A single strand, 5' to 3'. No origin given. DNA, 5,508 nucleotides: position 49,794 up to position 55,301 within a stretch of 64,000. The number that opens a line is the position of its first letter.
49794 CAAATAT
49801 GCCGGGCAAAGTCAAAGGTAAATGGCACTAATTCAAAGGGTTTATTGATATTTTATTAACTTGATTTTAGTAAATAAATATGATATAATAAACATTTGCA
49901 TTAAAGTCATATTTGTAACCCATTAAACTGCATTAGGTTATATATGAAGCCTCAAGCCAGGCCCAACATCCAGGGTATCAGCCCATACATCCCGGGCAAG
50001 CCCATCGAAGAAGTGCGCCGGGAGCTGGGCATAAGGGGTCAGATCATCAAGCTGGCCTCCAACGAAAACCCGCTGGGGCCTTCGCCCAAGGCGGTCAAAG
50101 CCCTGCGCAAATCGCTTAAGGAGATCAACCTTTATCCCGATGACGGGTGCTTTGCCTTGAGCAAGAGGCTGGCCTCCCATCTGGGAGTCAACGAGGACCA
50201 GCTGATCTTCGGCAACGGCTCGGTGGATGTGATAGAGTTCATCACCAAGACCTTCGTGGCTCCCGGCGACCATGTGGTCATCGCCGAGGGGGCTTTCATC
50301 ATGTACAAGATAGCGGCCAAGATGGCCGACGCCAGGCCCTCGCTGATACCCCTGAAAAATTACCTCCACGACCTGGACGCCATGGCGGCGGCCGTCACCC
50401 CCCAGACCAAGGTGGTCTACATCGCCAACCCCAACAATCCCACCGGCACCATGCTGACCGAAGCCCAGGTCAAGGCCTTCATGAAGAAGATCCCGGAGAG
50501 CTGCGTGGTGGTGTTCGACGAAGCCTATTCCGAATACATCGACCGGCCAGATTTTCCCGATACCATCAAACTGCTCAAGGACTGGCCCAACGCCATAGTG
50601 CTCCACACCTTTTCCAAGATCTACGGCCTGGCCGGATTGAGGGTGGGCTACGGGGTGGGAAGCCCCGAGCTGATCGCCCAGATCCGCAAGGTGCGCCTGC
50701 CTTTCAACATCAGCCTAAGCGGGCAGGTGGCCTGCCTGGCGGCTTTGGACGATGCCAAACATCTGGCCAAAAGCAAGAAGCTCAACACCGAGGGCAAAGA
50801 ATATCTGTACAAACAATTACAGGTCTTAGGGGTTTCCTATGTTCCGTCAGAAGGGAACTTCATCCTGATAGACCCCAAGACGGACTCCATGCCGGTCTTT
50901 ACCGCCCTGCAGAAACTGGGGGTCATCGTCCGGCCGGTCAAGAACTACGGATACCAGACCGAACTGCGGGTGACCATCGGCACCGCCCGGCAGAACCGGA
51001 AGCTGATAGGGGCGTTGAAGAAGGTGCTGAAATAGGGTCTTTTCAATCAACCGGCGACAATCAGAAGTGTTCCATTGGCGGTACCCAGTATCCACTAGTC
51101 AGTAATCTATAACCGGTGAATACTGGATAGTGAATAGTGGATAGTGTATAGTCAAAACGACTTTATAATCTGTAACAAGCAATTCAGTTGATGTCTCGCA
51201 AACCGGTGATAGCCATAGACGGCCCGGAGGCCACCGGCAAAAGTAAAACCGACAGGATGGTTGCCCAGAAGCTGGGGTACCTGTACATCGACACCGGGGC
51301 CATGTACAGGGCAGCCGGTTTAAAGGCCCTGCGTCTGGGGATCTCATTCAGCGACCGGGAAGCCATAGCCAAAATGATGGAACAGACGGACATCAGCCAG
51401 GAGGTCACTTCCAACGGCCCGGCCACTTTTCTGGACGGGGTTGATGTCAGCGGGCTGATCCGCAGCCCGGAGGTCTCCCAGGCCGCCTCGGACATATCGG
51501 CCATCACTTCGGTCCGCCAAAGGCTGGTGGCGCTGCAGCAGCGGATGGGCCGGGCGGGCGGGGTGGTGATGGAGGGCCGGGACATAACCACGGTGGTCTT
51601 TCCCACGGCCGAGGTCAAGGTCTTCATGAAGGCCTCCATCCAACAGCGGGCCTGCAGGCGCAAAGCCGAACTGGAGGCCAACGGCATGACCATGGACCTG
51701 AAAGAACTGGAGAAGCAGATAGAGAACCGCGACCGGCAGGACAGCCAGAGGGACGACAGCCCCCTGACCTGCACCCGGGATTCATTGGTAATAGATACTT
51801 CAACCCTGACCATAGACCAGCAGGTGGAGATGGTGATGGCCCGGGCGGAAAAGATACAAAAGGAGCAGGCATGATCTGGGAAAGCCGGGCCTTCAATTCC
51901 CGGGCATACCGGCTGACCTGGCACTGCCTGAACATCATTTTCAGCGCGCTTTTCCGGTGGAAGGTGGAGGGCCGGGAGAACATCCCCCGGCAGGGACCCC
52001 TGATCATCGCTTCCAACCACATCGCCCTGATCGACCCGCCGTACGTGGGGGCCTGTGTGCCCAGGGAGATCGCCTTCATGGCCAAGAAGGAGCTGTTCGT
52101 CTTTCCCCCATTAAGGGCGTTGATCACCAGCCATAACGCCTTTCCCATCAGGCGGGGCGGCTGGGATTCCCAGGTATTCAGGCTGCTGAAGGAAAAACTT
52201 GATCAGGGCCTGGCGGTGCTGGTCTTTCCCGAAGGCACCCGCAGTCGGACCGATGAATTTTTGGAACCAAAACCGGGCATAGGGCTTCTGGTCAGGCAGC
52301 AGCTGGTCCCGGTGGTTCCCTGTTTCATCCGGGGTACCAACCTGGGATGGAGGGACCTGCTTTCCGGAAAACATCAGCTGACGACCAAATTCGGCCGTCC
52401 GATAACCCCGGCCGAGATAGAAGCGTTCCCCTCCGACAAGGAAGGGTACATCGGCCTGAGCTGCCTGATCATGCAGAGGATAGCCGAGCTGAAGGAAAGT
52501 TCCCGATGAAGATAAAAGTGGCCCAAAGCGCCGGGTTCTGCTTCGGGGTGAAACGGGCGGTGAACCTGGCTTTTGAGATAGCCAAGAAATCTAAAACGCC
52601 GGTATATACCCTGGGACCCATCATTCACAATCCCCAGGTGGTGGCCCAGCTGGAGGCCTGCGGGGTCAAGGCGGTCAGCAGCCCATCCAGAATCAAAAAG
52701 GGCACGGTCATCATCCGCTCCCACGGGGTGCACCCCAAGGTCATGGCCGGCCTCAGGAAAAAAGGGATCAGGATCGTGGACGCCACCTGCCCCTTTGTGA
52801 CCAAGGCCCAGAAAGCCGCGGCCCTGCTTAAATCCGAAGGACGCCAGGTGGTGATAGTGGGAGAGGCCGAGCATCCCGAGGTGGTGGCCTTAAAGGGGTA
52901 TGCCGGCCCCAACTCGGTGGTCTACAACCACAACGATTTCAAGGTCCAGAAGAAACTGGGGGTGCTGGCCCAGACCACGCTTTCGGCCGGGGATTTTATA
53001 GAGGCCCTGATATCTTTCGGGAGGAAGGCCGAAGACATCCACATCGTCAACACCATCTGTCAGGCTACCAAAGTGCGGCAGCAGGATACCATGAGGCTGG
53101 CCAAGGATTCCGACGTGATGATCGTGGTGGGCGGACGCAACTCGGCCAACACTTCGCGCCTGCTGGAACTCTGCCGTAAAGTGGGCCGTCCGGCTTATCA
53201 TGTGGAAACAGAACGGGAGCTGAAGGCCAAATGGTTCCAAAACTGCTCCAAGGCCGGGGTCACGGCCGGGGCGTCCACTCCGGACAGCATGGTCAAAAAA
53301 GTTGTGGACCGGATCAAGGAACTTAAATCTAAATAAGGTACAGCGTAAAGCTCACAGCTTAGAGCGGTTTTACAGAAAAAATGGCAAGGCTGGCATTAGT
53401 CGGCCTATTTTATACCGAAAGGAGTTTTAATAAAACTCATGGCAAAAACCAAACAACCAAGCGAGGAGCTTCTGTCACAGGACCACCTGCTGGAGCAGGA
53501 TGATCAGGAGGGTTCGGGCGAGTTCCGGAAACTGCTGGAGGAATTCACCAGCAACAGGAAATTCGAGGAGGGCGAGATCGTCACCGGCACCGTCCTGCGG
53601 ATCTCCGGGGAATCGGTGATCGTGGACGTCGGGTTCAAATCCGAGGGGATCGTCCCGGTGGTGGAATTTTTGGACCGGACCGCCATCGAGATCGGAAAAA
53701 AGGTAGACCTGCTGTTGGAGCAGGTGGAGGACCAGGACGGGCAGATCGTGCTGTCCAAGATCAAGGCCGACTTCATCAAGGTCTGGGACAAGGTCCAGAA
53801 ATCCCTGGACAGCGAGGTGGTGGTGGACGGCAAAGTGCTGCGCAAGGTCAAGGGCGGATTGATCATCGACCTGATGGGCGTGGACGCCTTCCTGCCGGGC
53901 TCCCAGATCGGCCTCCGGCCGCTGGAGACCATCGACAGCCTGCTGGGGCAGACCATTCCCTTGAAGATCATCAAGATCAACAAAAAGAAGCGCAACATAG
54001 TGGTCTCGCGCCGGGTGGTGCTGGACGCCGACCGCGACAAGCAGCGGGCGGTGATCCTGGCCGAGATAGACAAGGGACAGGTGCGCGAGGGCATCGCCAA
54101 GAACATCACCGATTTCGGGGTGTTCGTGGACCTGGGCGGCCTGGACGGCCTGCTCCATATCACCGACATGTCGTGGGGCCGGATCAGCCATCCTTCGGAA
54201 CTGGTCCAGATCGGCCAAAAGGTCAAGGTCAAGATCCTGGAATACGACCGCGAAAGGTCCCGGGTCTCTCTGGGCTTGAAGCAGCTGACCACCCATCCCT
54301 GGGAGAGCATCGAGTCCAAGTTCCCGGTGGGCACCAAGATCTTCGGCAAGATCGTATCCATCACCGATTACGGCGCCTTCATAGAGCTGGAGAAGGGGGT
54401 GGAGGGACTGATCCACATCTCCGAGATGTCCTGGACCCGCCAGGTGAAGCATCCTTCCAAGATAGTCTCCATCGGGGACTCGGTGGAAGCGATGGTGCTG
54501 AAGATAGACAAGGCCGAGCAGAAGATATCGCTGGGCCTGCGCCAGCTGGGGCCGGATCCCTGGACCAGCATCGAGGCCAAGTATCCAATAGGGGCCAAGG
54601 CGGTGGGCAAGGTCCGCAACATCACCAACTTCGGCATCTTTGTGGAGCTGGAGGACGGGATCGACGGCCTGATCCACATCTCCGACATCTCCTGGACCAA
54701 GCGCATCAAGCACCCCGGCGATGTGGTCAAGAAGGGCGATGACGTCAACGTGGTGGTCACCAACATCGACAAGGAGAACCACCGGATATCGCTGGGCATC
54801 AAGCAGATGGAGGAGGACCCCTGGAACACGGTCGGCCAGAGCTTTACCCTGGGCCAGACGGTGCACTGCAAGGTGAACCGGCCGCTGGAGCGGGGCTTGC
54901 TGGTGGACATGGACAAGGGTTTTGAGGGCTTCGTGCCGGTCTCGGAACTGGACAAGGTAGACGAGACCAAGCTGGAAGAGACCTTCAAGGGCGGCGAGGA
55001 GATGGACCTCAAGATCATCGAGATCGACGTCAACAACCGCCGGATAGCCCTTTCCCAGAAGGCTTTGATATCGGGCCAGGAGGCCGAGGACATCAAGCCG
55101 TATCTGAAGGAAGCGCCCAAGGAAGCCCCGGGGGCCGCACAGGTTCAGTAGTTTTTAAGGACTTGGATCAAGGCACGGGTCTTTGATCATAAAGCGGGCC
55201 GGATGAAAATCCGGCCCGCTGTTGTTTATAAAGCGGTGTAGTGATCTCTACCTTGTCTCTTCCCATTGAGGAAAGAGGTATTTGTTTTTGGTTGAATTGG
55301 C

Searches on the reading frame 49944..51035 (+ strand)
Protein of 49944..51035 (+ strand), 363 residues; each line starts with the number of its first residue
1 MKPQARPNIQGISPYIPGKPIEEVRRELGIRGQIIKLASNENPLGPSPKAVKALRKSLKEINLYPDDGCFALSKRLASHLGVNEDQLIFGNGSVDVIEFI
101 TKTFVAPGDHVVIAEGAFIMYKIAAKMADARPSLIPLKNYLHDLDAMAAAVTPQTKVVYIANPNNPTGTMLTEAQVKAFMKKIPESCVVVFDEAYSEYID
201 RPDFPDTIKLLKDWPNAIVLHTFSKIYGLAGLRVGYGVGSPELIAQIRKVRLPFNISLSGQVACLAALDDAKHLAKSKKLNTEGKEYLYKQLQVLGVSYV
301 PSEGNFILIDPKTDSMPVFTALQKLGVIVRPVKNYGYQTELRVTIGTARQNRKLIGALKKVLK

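Call 82: search_protein_families(library=pfam, proteins=[window:49944-51035:+])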
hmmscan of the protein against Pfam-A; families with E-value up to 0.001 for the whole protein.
window:49944-51035:+ (363 aa): 4 families
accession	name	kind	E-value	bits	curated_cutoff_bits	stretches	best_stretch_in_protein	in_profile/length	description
PF00155.27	Aminotran_1_2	-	4e-62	210.9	19.7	1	34-358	3-361/361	Aminotransferase class I and II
PF00266.25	Aminotran_5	-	1.3e-06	28.1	21.5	1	75-194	51-177/371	Aminotransferase class-V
PF01053.26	Cys_Met_Meta_PP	-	2.8e-05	23.3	27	1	84-195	68-176/381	Cys/Met metabolism PLP-dependent enzyme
PF04864.19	Alliinase_C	-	0.00075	18.9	22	1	87-238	69-207/363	Allinase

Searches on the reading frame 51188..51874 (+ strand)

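Call 85: search_protein_families(library=pfam, proteins=[window:51188-51874:+], max_evalue=0.01)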
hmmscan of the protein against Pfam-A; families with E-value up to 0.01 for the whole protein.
window:51188-51874:+ (228 aa): 2 families
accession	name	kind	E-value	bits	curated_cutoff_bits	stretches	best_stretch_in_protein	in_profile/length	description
PF02224.24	Cytidylate_kin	-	6.3e-67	225.8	26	1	8-221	1-210/211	Cytidylate kinase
PF13189.12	Cytidylate_kin2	-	7.9e-08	33.1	28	1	47-187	20-152/176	Cytidylate kinase-like family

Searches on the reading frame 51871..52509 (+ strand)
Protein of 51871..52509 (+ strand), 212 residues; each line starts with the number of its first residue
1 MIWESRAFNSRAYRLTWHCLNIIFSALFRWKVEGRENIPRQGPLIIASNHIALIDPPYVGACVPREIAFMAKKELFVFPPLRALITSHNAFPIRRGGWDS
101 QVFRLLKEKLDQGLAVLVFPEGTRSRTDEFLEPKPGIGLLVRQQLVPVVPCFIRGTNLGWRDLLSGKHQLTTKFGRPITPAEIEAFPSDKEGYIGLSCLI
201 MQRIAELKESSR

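Call 82: search_protein_families(library=pfam, proteins=[window:51871-52509:+])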
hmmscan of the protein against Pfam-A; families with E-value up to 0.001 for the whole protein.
window:51871-52509:+ (212 aa): 1 family
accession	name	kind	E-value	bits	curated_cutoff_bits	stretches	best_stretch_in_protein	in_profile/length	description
PF01553.26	Acyltransferase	-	8.8e-28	97.2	23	1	30-153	2-131/132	Acyltransferase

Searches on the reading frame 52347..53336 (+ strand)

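Call 82: search_protein_families(library=pfam, proteins=[window:52347-53336:+])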
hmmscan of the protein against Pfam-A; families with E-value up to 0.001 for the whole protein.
window:52347-53336:+ (329 aa): 1 family
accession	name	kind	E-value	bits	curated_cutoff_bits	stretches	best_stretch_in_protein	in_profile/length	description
PF02401.23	LYTB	-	1.4e-91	307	24.5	1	56-324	1-267/267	LytB protein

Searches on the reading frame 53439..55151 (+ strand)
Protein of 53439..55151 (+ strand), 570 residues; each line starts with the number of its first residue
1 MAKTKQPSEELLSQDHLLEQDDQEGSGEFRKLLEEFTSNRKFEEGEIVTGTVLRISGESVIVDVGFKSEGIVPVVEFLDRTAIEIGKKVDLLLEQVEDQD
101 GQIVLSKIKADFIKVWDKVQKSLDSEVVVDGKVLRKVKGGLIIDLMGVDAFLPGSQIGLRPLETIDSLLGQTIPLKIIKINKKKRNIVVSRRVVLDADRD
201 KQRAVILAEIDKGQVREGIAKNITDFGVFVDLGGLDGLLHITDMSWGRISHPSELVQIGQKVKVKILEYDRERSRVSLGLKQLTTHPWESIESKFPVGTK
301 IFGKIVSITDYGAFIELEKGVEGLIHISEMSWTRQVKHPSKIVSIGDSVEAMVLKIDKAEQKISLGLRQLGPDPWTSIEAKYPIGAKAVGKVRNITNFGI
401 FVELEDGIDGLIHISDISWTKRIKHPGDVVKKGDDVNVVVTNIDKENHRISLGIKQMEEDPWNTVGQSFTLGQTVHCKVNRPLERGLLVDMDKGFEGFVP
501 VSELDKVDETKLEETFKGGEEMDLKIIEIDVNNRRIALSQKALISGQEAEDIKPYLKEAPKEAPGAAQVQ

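Call 82: search_protein_families(library=pfam, proteins=[window:53439-55151:+])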
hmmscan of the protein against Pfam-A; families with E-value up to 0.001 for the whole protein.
window:53439-55151:+ (570 aa): 6 families
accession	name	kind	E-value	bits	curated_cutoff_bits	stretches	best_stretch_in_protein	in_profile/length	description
PF00575.29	S1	-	6.1e-90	296.1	22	6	383-455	3-74/74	S1 RNA binding domain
PF23459.1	S1_RRP5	-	9.1e-23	81.1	27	1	211-278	2-70/72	RRP5 S1 domain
PF21710.3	Spt6_S1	-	3.2e-19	69.4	27.5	1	304-368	23-87/91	Spt6, S1/OB domain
PF13509.12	S1_2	-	2.9e-06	27.7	21.8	0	471-505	1-35/61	S1 domain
PF17092.11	PCB_OB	-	1.3e-05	26.4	27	0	305-352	39-96/111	Penicillin-binding protein OB-like domain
PF24685.1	OB_RRP5_4th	-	0.00094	19.6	31.5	0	486-529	25-71/92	RRP5 OB-fold domain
